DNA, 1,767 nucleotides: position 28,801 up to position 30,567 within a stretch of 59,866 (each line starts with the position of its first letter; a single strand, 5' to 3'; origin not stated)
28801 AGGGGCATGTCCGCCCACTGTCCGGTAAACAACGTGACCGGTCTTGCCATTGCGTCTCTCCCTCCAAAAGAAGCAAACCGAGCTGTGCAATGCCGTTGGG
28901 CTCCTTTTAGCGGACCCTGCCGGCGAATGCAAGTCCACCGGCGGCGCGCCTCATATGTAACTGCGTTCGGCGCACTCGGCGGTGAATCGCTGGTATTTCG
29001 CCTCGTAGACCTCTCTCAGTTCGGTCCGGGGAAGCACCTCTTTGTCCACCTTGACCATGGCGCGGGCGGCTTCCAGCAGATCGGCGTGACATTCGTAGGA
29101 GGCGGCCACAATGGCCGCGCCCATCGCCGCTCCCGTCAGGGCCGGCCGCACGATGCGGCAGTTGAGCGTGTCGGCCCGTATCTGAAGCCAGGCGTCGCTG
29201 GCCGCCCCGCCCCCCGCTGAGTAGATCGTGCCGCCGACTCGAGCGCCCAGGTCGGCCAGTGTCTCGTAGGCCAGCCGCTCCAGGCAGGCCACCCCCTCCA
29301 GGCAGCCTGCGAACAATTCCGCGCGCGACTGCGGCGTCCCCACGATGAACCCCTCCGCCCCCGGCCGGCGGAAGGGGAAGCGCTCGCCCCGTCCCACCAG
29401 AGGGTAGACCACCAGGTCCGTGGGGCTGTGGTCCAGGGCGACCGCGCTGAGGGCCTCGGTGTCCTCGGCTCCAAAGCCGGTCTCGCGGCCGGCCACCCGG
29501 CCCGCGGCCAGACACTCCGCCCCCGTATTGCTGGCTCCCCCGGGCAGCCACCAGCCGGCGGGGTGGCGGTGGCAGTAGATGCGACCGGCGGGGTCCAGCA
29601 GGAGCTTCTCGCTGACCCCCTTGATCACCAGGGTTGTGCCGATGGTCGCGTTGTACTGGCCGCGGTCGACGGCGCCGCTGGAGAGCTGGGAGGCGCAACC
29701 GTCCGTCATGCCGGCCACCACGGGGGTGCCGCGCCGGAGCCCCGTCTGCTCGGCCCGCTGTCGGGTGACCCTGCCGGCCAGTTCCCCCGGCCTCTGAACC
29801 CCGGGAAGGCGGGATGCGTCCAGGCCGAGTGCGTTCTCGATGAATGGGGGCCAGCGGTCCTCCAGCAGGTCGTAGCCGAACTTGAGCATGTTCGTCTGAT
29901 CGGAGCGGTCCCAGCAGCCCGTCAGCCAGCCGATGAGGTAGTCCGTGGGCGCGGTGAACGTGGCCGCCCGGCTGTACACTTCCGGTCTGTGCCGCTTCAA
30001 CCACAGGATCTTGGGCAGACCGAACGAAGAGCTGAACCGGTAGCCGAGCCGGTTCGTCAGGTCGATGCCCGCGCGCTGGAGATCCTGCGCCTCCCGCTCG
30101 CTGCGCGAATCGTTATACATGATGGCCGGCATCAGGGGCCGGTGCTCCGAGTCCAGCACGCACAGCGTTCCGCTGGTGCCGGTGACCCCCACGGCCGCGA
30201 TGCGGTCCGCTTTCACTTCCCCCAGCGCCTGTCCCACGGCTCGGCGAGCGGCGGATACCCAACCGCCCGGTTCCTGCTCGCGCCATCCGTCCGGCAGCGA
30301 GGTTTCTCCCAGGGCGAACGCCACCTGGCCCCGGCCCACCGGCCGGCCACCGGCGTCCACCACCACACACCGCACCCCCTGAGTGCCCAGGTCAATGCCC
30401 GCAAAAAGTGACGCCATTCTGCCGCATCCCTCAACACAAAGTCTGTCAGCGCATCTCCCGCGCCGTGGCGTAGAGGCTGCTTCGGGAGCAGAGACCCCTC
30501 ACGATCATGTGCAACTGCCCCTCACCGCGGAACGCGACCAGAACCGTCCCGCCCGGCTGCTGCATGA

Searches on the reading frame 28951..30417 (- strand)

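Call 10: search_protein_families(library=pfam, proteins=[window:28951-30417:-])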
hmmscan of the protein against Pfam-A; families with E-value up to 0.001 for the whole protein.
window:28951-30417:- (488 aa): 2 families
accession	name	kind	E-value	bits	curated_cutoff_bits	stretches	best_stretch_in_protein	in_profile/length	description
PF00370.27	FGGY_N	-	3.8e-40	138.5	28.8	1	6-244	3-243/245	FGGY family of carbohydrate kinases, N-terminal domain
PF02782.22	FGGY_C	-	1.3e-19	71.2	27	1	258-439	4-195/198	FGGY family of carbohydrate kinases, C-terminal domain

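Call 55: search_protein_families(library=ncbifam, proteins=[window:28951-30417:-], max_evalue=1e-10)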
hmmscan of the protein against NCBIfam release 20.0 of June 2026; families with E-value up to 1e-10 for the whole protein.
window:28951-30417:- (488 aa): 10 families
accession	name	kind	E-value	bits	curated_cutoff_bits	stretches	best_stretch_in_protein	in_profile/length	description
TIGR01312.1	XylB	equivalog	5.1e-72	242.9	380.25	1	7-479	2-477/481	xylulokinase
NF011601.0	PRK15027.1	equivalog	1.3e-41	142.5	912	1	5-478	2-462/484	xylulokinase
NF008187.0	PRK10939.1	equivalog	3.3e-40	138.2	528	1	6-262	7-266/521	autoinducer-2 kinase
TIGR01314.1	gntK_FGGY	equivalog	1.6e-36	125.9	648.55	1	6-473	3-481/505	gluconokinase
NF003154.0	PRK04123.1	equivalog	1e-31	110.3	428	2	4-262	5-300/554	ribulokinase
TIGR01311.1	glycerol_kin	equivalog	4.8e-28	97.7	590.35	1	5-262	3-265/496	glycerol kinase GlpK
TIGR01315.1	5C_CHO_kinase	subfamily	1.4e-26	93.4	408.7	1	5-247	2-263/541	FGGY family pentulose kinase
NF000756.0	PRK00047.1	subfamily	8.7e-21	73.8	498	1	6-263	8-270/502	glycerol kinase GlpK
TIGR02628.1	fuculo_kin_coli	equivalog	2.2e-18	66.5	470.9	1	63-251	61-251/465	L-fuculokinase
TIGR01234.1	L-ribulokinase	equivalog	2.8e-18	66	583.25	0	6-262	4-293/536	ribulokinase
